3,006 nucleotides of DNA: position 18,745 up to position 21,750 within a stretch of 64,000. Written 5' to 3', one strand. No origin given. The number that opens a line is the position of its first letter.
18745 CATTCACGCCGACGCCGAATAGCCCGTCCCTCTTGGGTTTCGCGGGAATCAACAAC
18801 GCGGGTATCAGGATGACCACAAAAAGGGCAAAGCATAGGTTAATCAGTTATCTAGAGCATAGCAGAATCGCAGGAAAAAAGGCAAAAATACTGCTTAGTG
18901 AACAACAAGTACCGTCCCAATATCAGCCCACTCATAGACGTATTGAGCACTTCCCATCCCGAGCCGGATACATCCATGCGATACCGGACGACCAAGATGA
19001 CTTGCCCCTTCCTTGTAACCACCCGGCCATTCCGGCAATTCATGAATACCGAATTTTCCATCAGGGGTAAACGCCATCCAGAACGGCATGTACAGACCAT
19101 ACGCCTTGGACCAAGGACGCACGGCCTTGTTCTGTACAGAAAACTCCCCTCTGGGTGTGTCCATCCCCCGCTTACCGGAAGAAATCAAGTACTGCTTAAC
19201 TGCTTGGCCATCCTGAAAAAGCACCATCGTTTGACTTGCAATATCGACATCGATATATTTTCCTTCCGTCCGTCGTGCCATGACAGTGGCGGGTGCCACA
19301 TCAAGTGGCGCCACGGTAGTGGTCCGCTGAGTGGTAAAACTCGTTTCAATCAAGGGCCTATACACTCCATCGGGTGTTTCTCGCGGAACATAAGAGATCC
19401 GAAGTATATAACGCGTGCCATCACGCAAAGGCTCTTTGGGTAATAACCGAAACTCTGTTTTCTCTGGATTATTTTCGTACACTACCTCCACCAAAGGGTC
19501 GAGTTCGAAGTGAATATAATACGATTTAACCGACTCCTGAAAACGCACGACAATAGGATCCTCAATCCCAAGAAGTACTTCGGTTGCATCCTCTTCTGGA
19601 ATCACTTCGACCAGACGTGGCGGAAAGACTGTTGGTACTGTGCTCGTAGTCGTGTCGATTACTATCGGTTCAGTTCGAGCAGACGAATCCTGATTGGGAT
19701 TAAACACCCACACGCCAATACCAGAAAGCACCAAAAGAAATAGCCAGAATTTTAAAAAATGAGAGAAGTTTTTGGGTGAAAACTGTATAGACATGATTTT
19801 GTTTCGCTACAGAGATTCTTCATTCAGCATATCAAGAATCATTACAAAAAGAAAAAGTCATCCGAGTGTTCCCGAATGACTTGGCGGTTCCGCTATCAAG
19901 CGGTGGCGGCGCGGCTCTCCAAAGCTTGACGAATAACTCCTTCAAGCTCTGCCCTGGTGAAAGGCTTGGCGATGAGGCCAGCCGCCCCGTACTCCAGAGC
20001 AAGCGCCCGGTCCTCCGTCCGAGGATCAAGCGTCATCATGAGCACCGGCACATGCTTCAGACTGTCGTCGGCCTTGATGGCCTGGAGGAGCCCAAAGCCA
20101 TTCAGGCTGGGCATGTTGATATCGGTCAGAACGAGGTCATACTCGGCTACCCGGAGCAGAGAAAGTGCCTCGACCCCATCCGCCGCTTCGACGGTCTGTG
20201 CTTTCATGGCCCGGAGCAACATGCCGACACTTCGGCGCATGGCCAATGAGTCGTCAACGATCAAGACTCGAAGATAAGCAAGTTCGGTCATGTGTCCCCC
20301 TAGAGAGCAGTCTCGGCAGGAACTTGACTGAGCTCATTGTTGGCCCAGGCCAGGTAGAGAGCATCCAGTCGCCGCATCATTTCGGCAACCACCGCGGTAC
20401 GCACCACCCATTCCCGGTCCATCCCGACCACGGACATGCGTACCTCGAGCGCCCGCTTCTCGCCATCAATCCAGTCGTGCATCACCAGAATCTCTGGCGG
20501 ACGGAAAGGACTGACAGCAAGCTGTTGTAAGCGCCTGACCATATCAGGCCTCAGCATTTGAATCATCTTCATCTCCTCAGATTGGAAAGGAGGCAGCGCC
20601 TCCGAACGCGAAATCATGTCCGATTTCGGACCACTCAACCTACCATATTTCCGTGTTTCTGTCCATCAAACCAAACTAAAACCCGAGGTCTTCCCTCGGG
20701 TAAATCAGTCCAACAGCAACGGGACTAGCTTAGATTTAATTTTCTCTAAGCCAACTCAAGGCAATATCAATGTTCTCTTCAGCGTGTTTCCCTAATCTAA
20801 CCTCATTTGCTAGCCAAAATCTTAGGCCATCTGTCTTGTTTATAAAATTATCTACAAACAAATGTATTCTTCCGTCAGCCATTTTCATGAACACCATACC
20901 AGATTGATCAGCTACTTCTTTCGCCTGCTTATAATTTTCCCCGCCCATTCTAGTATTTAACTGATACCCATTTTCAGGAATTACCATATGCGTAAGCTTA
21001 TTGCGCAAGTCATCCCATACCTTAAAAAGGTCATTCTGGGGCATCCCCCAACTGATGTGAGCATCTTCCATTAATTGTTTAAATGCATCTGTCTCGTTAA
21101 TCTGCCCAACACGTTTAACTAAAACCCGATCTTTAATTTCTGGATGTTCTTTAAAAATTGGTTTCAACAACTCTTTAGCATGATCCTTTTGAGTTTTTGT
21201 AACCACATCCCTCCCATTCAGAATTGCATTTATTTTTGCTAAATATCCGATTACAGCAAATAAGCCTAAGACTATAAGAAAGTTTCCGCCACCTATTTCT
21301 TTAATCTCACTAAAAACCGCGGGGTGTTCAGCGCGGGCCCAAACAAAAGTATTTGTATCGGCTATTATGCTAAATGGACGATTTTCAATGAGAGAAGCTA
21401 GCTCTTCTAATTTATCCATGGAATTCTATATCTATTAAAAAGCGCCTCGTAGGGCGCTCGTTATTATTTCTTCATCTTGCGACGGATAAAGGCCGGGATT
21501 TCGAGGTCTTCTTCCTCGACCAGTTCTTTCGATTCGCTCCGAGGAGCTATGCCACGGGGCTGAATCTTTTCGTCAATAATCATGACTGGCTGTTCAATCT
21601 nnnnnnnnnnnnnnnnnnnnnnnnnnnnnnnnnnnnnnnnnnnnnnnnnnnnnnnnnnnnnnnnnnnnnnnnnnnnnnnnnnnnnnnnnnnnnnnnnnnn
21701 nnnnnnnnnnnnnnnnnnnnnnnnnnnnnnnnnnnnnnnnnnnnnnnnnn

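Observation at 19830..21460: Compositionally foreign mosaic between the L,D-transpeptidase gene and ftsZ: a GC-rich CheY-like receiver plus a DUF, and an AT-rich orphan gene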

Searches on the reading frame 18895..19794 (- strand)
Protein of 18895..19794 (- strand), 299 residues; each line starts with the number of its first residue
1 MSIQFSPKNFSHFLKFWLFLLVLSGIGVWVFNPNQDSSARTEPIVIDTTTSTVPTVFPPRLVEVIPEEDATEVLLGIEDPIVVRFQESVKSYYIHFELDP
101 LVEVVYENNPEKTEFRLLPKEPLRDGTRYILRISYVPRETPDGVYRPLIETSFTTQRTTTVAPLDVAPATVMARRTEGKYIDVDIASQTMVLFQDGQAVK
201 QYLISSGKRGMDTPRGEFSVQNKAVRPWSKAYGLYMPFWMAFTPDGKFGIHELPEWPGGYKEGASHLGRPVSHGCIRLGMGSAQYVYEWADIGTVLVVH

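Call 4: search_protein_families(library=pfam, proteins=[window:18895-19794:-], max_evalue=0.1)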
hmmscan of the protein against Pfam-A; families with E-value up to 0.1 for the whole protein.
window:18895-19794:- (299 aa): 2 families
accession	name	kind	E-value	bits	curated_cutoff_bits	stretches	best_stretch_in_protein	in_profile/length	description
PF03734.19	YkuD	-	4.6e-21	76.4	23.4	1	179-298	2-146/146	L,D-transpeptidase catalytic domain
PF13205.12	Big_5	-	0.011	16.9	23.6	1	58-134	4-84/105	Bacterial Ig-like domain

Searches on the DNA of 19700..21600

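Call 68: search_rna_families(source=window, start=19700, end=21600, threshold=evalue, max_evalue=1)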
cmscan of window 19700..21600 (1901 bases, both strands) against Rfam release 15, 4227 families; matches with E-value up to 1: 0.
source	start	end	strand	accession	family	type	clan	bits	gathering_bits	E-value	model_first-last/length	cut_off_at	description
